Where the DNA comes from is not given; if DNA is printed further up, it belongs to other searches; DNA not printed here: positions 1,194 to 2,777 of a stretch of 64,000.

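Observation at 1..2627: Tandem HdrA-like paralogs in a qmoA-qmoB-like arrangement at the window edge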

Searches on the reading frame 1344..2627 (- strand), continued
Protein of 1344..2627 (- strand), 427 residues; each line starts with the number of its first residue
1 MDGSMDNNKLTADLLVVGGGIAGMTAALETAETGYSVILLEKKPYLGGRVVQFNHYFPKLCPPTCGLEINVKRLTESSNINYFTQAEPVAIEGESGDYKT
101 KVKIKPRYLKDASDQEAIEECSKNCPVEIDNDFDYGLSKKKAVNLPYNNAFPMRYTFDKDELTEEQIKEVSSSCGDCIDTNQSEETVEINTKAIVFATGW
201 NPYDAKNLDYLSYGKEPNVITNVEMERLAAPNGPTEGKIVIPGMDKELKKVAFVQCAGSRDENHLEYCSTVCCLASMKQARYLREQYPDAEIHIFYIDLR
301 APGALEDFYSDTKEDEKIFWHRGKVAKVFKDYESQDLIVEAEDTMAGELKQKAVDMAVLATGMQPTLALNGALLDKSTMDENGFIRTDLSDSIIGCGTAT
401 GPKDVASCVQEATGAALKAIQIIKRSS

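Call 17: find_encoding_contigs(protein=P0005, flank=10000, max_places=2)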
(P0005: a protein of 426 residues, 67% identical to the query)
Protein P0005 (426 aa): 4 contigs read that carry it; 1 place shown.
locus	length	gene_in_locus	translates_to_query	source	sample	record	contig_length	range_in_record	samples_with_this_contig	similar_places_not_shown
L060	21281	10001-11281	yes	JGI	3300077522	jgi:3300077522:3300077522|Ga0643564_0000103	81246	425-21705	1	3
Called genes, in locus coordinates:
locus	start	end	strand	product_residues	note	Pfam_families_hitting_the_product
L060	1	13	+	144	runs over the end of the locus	?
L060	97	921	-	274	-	-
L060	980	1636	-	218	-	-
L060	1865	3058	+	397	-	PF02515:CoA_transf_3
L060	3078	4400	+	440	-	PF00330:Aconitase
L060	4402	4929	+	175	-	PF00694:Aconitase_C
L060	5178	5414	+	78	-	-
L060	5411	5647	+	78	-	PF07927:HicA_toxin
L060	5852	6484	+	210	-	-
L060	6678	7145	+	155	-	PF18962:Por_Secre_tail, PF13860:FlgD_ig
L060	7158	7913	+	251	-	-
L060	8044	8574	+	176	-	-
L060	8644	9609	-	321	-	PF11276:DUF3078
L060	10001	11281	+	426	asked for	PF01946:Thi4 (faint), PF03486:HI0933_like (faint), PF07992:Pyr_redox_2 (faint), PF00890:FAD_binding_2 (weak), PF01134:GIDA (faint), PF01266:DAO, PF12831:FAD_oxidored, PF13450:NAD_binding_8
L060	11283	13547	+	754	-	PF12837:Fer4_6 (faint), PF07992:Pyr_redox_2 (weak), PF12831:FAD_oxidored (weak), PF13450:NAD_binding_8 (faint), PF13738:Pyr_redox_3 (faint), PF13237:Fer4_10 (weak), PF13187:Fer4_9, PF02662:FlpD, +6 more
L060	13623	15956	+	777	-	PF13181:TPR_8 (faint)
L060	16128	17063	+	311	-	PF01040:UbiA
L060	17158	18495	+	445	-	PF03601:Cons_hypoth698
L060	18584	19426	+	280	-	PF04893:Yip1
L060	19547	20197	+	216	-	PF00406:ADK, PF13207:AAA_17, PF13671:AAA_33 (weak), PF05191:ADK_lid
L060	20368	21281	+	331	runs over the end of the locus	PF00069:Pkinase (faint)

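Call 24: find_encoding_contigs(protein=P0012, flank=8000, max_places=1)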
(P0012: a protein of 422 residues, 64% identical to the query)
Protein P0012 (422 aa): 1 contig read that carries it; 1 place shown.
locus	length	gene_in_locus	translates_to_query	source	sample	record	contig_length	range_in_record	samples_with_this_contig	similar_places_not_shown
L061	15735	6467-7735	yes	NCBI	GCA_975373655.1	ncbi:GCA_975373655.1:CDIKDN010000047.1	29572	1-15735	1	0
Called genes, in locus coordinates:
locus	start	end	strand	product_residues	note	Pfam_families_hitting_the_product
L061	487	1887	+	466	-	PF01523:PmbA_TldD_1st, PF19290:PmbA_TldD_2nd, PF19289:PmbA_TldD_3rd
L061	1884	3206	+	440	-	PF01523:PmbA_TldD_1st (weak), PF19290:PmbA_TldD_2nd, PF19289:PmbA_TldD_3rd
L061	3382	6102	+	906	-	PF00041:fn3 (faint), PF16655:PhoD_N (faint), PF16656:Pur_ac_phosph_N (faint), PF25788:Ig_Rha78A_N (faint), PF24489:Ig_J_second (faint), PF25059:FN3_DSCAM-DSCAML_C (faint)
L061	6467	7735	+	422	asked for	PF00890:FAD_binding_2, PF01134:GIDA (weak), PF01266:DAO, PF01946:Thi4 (faint), PF03486:HI0933_like (faint), PF07992:Pyr_redox_2 (weak), PF12831:FAD_oxidored, PF13450:NAD_binding_8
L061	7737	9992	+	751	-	PF07992:Pyr_redox_2 (weak), PF00890:FAD_binding_2 (faint), PF01134:GIDA (faint), PF12831:FAD_oxidored (weak), PF12837:Fer4_6 (faint), PF13237:Fer4_10 (weak), PF13187:Fer4_9, PF02662:FlpD, +4 more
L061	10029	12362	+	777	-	-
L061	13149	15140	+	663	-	PF18962:Por_Secre_tail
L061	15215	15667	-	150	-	PF00011:HSP20, PF17886:ArsA_HSP20 (weak)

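Call 25: find_encoding_contigs(protein=P0016, flank=8000, max_places=1)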
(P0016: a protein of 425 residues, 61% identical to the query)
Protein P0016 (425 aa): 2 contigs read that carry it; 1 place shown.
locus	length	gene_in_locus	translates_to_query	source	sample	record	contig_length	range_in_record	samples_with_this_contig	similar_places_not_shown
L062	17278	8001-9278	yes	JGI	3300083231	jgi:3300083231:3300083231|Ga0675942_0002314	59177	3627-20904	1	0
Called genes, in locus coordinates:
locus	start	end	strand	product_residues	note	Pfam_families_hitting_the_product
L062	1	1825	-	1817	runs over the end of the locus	?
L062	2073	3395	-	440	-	PF00460:Flg_bb_rod, PF22692:LlgE_F_G_D1, PF07559:FlgE_D2, PF06429:Flg_bbr_C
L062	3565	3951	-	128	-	PF12611:Flagellar_put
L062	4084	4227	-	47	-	-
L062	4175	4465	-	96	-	-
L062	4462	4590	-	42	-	-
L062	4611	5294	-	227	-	PF03963:FlgD, PF13860:FlgD_ig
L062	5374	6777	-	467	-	PF02120:Flg_hook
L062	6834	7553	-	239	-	PF03448:MgtE_N (faint)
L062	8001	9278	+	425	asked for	PF00890:FAD_binding_2, PF01134:GIDA (weak), PF01266:DAO, PF01946:Thi4 (weak), PF03486:HI0933_like (weak), PF07992:Pyr_redox_2 (weak), PF12831:FAD_oxidored, PF13450:NAD_binding_8, +1 more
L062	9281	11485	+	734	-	PF07992:Pyr_redox_2, PF01266:DAO (weak), PF12831:FAD_oxidored, PF13450:NAD_binding_8 (weak), PF12838:Fer4_7 (weak), PF13187:Fer4_9 (weak), PF13237:Fer4_10 (weak), PF02662:FlpD, +7 more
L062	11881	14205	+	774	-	-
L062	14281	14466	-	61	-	-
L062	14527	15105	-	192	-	-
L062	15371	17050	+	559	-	PF03601:Cons_hypoth698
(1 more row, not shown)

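Call 26: find_encoding_contigs(protein=P0019, flank=8000, max_places=1)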
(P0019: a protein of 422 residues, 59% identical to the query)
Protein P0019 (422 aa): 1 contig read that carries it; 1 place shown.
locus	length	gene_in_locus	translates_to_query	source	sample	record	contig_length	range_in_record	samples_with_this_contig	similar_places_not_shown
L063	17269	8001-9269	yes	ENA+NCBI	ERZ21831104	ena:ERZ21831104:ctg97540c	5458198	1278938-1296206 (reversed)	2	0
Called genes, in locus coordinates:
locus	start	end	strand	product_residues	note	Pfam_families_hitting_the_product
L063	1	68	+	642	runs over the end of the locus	PF17900:Peptidase_M1_N, PF01433:Peptidase_M1, PF18962:Por_Secre_tail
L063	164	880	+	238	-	PF01168:Ala_racemase_N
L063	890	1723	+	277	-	PF01048:PNP_UDP_1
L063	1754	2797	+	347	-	-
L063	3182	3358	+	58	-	-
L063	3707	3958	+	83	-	-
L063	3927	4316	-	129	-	-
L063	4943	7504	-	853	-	PF12371:TMEM131_like_N (faint), PF00092:VWA, PF13519:VWA_2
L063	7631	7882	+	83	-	-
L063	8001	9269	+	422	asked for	PF00890:FAD_binding_2, PF01134:GIDA (faint), PF01266:DAO, PF01946:Thi4 (weak), PF03486:HI0933_like (faint), PF07992:Pyr_redox_2 (faint), PF12831:FAD_oxidored, PF13450:NAD_binding_8, +2 more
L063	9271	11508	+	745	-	PF12837:Fer4_6 (faint), PF00890:FAD_binding_2 (weak), PF01134:GIDA (faint), PF07992:Pyr_redox_2, PF12831:FAD_oxidored, PF13450:NAD_binding_8 (weak), PF13187:Fer4_9 (weak), PF02662:FlpD, +7 more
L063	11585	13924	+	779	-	-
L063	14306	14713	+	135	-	-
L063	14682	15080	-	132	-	-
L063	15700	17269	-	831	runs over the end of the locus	PF02190:LON_substr_bdg, PF13191:AAA_16 (faint), PF13401:AAA_22 (faint), PF00004:AAA, PF07728:AAA_5, PF22667:Lon_lid, PF05362:Lon_C, PF13541:ChlI, +1 more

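Call 27: find_encoding_contigs(protein=P0023, flank=8000, max_places=1)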
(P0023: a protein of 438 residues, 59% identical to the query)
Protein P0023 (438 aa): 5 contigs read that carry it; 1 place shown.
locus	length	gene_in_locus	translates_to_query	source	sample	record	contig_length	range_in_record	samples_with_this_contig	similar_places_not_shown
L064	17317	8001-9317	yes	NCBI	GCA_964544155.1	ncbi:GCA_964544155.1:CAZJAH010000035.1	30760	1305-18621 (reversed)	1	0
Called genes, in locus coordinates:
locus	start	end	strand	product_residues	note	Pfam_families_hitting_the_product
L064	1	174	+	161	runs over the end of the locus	-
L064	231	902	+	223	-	PF05175:MTS (weak), PF13489:Methyltransf_23 (faint), PF02390:Methyltransf_4, PF13649:Methyltransf_25 (faint), PF13847:Methyltransf_31 (weak), PF08241:Methyltransf_11 (faint)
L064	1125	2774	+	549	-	PF19494:DUF6029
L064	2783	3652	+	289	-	PF11551:Omp28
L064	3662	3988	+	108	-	PF09413:DUF2007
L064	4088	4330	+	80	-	PF01106:NifU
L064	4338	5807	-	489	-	PF00989:PAS, PF08448:PAS_4 (faint), PF13426:PAS_9, PF00989:PAS (weak), PF13188:PAS_8 (weak), PF13426:PAS_9 (weak), PF00512:HisKA (weak), PF02518:HATPase_c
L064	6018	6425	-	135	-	PF00581:Rhodanese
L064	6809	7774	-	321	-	PF11276:DUF3078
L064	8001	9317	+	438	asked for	PF13738:Pyr_redox_3 (faint), PF00890:FAD_binding_2 (weak), PF01134:GIDA (faint), PF01266:DAO, PF03486:HI0933_like (faint), PF07992:Pyr_redox_2 (weak), PF12831:FAD_oxidored, PF13450:NAD_binding_8, +1 more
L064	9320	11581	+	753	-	PF00890:FAD_binding_2 (weak), PF01134:GIDA (faint), PF07992:Pyr_redox_2, PF12831:FAD_oxidored (weak), PF13237:Fer4_10 (weak), PF12838:Fer4_7 (weak), PF13187:Fer4_9, PF02662:FlpD, +4 more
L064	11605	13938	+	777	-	-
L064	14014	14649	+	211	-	PF00406:ADK, PF13207:AAA_17, PF13238:AAA_18 (faint), PF13671:AAA_33 (weak)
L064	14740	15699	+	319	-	PF00069:Pkinase (faint)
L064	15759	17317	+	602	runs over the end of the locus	PF00989:PAS (weak), PF13188:PAS_8 (faint), PF08448:PAS_4, PF13426:PAS_9, PF00989:PAS, PF08448:PAS_4, PF00512:HisKA, PF02518:HATPase_c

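Call 28: find_homologous_proteins(query=L060:13623-15953:+, max_evalue=0.001)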
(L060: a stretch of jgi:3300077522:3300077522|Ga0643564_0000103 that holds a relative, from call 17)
Query L060:13623-15953:+ (777 aa): 32 proteins with E <= 0.001 among 8000 candidates.
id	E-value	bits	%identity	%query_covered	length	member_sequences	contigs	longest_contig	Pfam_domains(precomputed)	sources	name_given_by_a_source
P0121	0.0e+0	1659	100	100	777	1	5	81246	PF13181.13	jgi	jgi:tetratricopeptide (TPR) repeat protein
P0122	0.0e+0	1108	67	100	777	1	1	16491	-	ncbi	-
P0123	0.0e+0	1096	67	100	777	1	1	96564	PF13181.13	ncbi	ncbi:MAG: hypothetical protein V1779_01355 [bacterium]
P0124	0.0e+0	1078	65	100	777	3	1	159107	PF13181.13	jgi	jgi:Tfp pilus assembly protein PilF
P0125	0.0e+0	1061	64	100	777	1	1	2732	-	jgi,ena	-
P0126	0.0e+0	1060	65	100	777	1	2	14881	PF13428.13,PF13181.13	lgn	-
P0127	0.0e+0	1045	65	98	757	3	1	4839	PF13181.13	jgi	jgi:Tfp pilus assembly protein PilF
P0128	0.0e+0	1035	63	100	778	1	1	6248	-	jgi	-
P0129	0.0e+0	1029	63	100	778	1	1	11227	PF13181.13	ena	-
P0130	3.5e-285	966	60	100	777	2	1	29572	-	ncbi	-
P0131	1.8e-239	815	53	100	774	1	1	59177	-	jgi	jgi:hypothetical protein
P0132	1.4e-237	809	53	100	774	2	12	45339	-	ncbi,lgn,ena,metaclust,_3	metaclust:\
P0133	5.8e-229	780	52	100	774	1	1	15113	-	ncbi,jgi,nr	ncbi:MAG: hypothetical protein PF588_07265 [Candidatus Kapabacteria bacterium]|jgi:hypothetical prot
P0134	1.6e-220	753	49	100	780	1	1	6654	-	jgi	jgi:hypothetical protein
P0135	2.4e-202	692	67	62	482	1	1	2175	-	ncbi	ncbi:hypothetical protein ACFLSQ_11920, partial [Bacteroidota bacterium]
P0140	2.9e-169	583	40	99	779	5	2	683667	PF13181.13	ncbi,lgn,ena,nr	ncbi:MAG: hypothetical protein KDI27_06690 [Gammaproteobacteria bacterium]|nr:hypothetical protein [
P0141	1.7e-167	577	42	96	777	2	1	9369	PF13176.13,PF13428.13,PF13181.13,PF13174.13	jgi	jgi:tetratricopeptide (TPR) repeat protein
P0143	2.9e-157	543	39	100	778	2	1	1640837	-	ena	-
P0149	3.1e-110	388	34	100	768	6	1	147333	PF13181.13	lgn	-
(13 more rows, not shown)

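Call 36: find_encoding_contigs(protein=P0140, flank=10000, max_places=1)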
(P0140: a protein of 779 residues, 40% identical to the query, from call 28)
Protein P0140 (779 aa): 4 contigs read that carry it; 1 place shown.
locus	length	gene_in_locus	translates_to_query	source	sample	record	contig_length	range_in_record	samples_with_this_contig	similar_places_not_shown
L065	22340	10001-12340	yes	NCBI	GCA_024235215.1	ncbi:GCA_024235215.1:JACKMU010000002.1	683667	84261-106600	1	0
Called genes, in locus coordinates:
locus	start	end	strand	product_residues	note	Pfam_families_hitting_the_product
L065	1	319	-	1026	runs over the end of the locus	PF02811:PHP, PF07733:DNA_pol3_alpha, PF17657:DNA_pol3_finger, PF14579:HHH_6, PF01336:tRNA_anti-codon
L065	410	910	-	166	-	PF00719:Pyrophosphatase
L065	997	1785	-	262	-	PF09955:DUF2189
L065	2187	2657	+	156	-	PF10003:DUF2244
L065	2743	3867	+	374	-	PF02790:COX2_TM (faint), PF00116:COX2, PF00034:Cytochrom_C (weak), PF13442:Cytochrome_CBB3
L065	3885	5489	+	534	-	PF00115:COX1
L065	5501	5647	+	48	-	-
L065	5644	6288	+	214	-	PF04442:CtaG_Cox11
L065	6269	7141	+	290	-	PF00510:COX3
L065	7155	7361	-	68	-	PF11137:DUF2909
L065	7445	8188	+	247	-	PF02104:SURF1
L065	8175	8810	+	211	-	PF26971:TM-like_Thioredoxin-like_C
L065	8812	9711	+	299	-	PF01040:UbiA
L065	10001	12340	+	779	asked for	PF13181:TPR_8 (faint)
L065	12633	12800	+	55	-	-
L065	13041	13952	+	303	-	PF01418:HTH_6 (weak), PF01380:SIS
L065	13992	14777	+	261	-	PF00378:ECH_1, PF16113:ECH_2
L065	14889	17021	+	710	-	PF02629:CoA_binding, PF13380:CoA_binding_2, PF13607:Succ_CoA_lig, PF00549:Ligase_CoA (faint), PF19045:Ligase_CoA_2 (weak), PF13549:ATP-grasp_5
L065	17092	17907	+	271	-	PF00378:ECH_1, PF16113:ECH_2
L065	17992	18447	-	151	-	PF01814:Hemerythrin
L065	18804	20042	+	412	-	PF07589:PEP_exosort_dom (weak)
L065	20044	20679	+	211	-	PF01471:PG_binding_1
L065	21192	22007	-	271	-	-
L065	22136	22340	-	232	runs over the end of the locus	PF01865:PhoU_div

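Call 37: find_encoding_contigs(protein=P0149, flank=10000, max_places=1)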
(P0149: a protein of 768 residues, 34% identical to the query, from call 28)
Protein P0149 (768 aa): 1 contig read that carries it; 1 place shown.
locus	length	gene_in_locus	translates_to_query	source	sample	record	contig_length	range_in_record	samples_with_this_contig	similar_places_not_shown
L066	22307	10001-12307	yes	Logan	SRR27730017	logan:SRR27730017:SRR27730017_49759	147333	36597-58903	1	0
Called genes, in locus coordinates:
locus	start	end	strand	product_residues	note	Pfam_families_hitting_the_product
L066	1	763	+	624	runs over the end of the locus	PF00128:Alpha-amylase (weak)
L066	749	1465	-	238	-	PF00156:Pribosyltran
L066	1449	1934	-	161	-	PF07291:MauE, PF07681:DoxX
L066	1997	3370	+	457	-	PF02878:PGM_PMM_I, PF02879:PGM_PMM_II, PF02880:PGM_PMM_III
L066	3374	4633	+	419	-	PF00994:MoCF_biosynth, PF18146:CinA_KH, PF02464:CinA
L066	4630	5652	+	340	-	PF00814:TsaD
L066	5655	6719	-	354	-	PF03781:FGE-sulfatase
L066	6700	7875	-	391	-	PF00202:Aminotran_3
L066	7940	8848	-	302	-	PF01145:Band_7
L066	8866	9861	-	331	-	PF08240:ADH_N, PF00107:ADH_zinc_N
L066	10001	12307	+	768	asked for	PF13181:TPR_8 (faint)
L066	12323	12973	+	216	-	PF00406:ADK, PF13207:AAA_17, PF05191:ADK_lid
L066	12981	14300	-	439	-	PF07498:Rho_N, PF07497:Rho_RNA_bind, PF00006:ATP-synt_ab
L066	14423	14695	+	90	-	-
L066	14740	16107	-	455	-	PF12741:SusD-like, PF12771:SusD-like_2, PF12741:SusD-like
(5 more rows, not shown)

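Call 39: list_cluster_members(proteins=[P0001, P0019, P0012, P0122, P0143, P0124])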
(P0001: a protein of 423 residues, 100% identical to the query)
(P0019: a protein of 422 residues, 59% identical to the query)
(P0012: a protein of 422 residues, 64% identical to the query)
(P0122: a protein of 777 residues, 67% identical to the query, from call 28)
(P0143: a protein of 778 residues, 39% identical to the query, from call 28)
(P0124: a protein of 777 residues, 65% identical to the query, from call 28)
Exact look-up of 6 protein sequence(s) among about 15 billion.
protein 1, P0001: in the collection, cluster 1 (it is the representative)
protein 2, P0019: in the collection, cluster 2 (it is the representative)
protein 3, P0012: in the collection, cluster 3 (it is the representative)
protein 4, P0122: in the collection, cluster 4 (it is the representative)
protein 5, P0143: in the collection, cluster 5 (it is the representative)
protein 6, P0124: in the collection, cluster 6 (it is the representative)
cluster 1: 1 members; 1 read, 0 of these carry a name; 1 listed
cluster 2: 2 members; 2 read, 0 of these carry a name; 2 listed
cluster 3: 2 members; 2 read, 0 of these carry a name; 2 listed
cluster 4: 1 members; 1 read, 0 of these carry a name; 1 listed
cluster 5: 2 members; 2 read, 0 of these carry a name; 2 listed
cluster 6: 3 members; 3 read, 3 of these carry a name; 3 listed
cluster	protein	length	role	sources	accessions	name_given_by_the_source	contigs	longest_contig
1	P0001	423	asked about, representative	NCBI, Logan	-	-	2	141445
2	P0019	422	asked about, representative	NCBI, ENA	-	-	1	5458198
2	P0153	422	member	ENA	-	-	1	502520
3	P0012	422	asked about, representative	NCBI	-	-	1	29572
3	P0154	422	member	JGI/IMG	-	-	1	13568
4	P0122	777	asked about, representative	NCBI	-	-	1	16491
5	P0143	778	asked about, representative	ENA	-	-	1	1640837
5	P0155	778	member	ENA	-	-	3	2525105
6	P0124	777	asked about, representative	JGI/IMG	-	Tfp pilus assembly protein PilF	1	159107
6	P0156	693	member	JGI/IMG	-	hypothetical protein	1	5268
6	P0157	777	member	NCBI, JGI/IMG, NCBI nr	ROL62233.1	hypothetical protein D9V86_01755 [Bacteroidetes/Chlorobi group bacterium ChocPot_Mid] | MAG: hypothetical protein D9V86_01755 [Bacteroidetes/Chlorobi group bacterium ChocPot_Mid]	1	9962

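Call 41: find_encoding_contigs(protein=P0124, flank=10000, max_places=1)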
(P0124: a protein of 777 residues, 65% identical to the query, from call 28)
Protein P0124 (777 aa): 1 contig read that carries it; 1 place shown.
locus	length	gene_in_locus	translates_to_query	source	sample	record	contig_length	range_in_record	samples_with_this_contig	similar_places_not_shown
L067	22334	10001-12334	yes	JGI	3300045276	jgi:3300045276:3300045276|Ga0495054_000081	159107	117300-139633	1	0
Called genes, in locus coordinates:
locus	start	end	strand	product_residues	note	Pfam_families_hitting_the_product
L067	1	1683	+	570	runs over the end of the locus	PF00587:tRNA-synt_2b, PF04073:tRNA_edit, PF03129:HGTP_anticodon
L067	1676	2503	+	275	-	PF02811:PHP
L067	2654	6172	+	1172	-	PF15902:Sortilin-Vps10, PF18962:Por_Secre_tail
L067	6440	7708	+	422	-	PF00890:FAD_binding_2, PF01134:GIDA (faint), PF01266:DAO, PF01946:Thi4 (faint), PF03486:HI0933_like (faint), PF07992:Pyr_redox_2 (weak), PF12831:FAD_oxidored, PF13450:NAD_binding_8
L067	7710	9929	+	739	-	PF00890:FAD_binding_2 (faint), PF07992:Pyr_redox_2, PF12831:FAD_oxidored, PF13450:NAD_binding_8 (weak), PF12838:Fer4_7 (faint), PF13187:Fer4_9, PF13237:Fer4_10 (weak), PF02662:FlpD, +3 more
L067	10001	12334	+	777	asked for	PF13181:TPR_8 (faint)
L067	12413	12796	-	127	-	PF05345:He_PIG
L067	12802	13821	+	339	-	PF23023:Anti-Pycsar_Apyc1, PF00753:Lactamase_B, PF12706:Lactamase_B_2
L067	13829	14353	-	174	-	PF14103:DUF4276 (faint)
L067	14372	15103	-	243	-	PF00756:Esterase (weak)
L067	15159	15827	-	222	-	PF04263:TPK_catalytic, PF04265:TPK_B1_binding (weak)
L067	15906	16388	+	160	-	PF01590:GAF, PF13185:GAF_2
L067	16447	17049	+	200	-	PF02545:Maf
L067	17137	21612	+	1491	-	PF25778:DUF7948, PF06739:SBBP (faint), PF19408:PKD_6 (faint), PF18962:Por_Secre_tail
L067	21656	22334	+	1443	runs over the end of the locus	PF25778:DUF7948, PF18962:Por_Secre_tail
